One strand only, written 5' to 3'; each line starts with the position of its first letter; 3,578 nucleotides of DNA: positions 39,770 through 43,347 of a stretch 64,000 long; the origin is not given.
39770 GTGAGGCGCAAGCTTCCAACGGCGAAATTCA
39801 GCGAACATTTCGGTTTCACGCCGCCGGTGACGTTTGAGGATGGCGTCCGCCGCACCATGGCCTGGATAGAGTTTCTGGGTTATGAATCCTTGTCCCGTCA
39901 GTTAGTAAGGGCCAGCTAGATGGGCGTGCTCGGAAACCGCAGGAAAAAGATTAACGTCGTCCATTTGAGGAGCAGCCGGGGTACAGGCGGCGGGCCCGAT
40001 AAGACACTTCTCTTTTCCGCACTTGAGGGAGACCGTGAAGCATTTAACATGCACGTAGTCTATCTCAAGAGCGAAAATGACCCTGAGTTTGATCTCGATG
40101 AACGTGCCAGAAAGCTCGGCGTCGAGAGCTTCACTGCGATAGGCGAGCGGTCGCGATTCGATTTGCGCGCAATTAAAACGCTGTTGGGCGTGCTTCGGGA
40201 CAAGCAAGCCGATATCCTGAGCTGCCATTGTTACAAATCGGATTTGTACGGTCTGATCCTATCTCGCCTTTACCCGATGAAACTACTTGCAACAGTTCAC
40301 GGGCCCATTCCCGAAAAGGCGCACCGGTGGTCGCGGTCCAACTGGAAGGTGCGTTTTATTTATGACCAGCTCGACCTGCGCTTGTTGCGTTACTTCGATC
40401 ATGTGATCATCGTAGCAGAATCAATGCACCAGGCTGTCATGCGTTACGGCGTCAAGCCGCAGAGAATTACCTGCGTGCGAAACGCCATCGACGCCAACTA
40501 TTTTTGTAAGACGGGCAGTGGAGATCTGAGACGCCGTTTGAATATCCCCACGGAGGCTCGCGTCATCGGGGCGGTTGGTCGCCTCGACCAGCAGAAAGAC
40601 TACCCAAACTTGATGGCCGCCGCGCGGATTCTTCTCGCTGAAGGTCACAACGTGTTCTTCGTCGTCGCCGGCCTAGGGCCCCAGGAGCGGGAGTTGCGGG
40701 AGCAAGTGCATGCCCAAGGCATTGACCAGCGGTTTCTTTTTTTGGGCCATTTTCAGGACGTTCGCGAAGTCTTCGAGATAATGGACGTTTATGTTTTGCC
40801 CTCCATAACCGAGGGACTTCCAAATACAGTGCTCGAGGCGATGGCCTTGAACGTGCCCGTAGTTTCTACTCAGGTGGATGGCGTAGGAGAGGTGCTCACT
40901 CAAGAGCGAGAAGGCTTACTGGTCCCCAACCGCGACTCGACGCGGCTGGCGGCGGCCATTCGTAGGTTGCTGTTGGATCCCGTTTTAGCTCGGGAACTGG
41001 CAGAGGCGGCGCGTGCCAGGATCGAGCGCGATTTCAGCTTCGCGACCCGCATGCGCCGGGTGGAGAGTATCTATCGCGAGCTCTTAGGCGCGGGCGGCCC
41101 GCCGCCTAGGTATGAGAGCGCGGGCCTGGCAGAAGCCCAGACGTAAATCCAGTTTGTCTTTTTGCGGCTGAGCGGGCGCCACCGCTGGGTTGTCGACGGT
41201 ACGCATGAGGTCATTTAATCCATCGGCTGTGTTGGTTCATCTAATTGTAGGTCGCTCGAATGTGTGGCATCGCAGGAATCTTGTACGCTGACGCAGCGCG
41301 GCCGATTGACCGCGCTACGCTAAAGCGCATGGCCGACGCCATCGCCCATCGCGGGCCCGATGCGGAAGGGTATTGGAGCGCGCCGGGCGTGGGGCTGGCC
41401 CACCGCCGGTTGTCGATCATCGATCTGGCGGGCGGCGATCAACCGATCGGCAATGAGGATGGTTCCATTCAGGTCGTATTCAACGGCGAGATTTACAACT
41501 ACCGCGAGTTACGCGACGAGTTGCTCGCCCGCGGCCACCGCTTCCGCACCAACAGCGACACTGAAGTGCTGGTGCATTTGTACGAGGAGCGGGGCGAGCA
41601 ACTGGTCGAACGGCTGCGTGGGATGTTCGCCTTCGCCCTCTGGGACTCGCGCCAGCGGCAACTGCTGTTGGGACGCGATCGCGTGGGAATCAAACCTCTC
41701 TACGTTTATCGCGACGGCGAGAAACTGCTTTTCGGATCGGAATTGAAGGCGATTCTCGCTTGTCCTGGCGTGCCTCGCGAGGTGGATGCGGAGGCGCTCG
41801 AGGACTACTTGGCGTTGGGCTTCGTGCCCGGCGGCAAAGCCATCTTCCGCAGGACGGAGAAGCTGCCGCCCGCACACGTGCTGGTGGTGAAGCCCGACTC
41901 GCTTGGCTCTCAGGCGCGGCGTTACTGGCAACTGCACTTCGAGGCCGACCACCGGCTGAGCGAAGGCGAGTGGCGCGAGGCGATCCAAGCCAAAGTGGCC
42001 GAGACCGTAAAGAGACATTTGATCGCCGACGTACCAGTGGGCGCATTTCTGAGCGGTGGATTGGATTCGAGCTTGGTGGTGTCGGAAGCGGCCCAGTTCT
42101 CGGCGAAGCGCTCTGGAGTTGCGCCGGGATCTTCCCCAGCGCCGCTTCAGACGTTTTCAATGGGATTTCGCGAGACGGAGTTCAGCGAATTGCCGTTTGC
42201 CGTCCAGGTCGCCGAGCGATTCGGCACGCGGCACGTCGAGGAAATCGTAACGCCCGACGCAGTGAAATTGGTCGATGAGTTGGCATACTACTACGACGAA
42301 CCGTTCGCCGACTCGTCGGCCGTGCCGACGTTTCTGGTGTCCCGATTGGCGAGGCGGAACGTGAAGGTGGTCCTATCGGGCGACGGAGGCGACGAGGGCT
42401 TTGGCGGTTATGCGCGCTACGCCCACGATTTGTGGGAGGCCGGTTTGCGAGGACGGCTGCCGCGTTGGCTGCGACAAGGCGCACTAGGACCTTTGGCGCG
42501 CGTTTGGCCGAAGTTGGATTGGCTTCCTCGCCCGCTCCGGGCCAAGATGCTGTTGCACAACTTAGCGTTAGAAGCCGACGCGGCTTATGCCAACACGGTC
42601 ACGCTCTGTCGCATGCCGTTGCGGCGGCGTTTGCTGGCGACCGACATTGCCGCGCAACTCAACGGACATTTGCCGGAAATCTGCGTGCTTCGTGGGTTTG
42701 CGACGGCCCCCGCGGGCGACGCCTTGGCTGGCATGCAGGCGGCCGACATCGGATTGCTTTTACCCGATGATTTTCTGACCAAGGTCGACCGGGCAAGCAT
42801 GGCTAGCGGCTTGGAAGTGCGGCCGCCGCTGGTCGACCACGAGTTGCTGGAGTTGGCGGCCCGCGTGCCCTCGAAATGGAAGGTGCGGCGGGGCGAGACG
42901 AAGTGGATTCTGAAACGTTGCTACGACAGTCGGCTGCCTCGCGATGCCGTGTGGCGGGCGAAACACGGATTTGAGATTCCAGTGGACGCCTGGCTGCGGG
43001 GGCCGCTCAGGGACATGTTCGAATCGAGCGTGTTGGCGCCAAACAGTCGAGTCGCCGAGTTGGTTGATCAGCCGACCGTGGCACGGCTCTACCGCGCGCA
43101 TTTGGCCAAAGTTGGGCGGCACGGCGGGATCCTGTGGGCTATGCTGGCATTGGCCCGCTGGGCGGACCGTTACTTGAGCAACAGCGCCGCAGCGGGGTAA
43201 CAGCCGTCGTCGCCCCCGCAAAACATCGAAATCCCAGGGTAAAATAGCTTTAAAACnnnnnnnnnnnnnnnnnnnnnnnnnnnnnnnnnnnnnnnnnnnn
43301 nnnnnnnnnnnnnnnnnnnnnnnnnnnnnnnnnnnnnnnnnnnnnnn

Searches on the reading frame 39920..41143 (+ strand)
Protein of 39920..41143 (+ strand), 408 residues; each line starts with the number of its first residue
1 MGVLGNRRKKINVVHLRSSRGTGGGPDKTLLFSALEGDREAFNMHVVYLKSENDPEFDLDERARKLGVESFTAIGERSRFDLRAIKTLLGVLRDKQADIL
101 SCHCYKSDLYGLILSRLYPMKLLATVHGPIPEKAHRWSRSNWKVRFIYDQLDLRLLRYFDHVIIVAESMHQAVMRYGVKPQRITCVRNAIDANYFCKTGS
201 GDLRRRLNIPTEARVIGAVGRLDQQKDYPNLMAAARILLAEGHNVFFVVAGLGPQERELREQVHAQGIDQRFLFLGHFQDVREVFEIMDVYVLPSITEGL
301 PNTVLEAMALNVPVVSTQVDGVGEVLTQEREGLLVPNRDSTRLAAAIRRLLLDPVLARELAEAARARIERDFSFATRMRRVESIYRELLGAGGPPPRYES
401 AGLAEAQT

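Call 8: search_protein_families(library=pfam, proteins=[window:39920-41143:+], max_evalue=0.001)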
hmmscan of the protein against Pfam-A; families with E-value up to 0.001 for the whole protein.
window:39920-41143:+ (408 aa): 6 families
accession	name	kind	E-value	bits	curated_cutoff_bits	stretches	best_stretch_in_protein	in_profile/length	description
PF00534.26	Glycos_transf_1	-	5.1e-37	127.5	26.4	1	203-366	5-171/172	Glycosyl transferases group 1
PF13692.12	Glyco_trans_1_4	-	6.9e-35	120.8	27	1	214-353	2-142/142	Glycosyl transferases group 1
PF13439.12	Glyco_transf_4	-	3.5e-20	73.1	28.5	1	43-192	21-168/170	Glycosyltransferase Family 4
PF13579.12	Glyco_trans_4_4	-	1.1e-15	58.7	29.7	1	52-188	28-157/158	Glycosyl transferase 4-like domain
PF13524.12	Glyco_trans_1_2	-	1e-11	45.4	25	1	300-381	63-142/144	Glycosyl transferase-like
PF20706.3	GT4-conflict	-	1.1e-09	38.2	26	1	215-377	199-381/385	Family 4 Glycosyltransferase in conflict systems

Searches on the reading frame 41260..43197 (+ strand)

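Call 8: search_protein_families(library=pfam, proteins=[window:41260-43197:+], max_evalue=0.001)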
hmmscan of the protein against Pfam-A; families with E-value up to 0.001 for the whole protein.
window:41260-43197:+ (646 aa): 3 families
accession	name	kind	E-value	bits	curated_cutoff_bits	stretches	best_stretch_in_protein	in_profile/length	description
PF00733.27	Asn_synthase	-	3.1e-95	320.3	21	1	242-635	2-353/354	Asparagine synthase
PF13537.11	GATase_7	-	3.9e-50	169.4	25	1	48-167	1-123/123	Glutamine amidotransferase domain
PF13522.11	GATase_6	-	1e-45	155.4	27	1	33-161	1-130/130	Glutamine amidotransferase domain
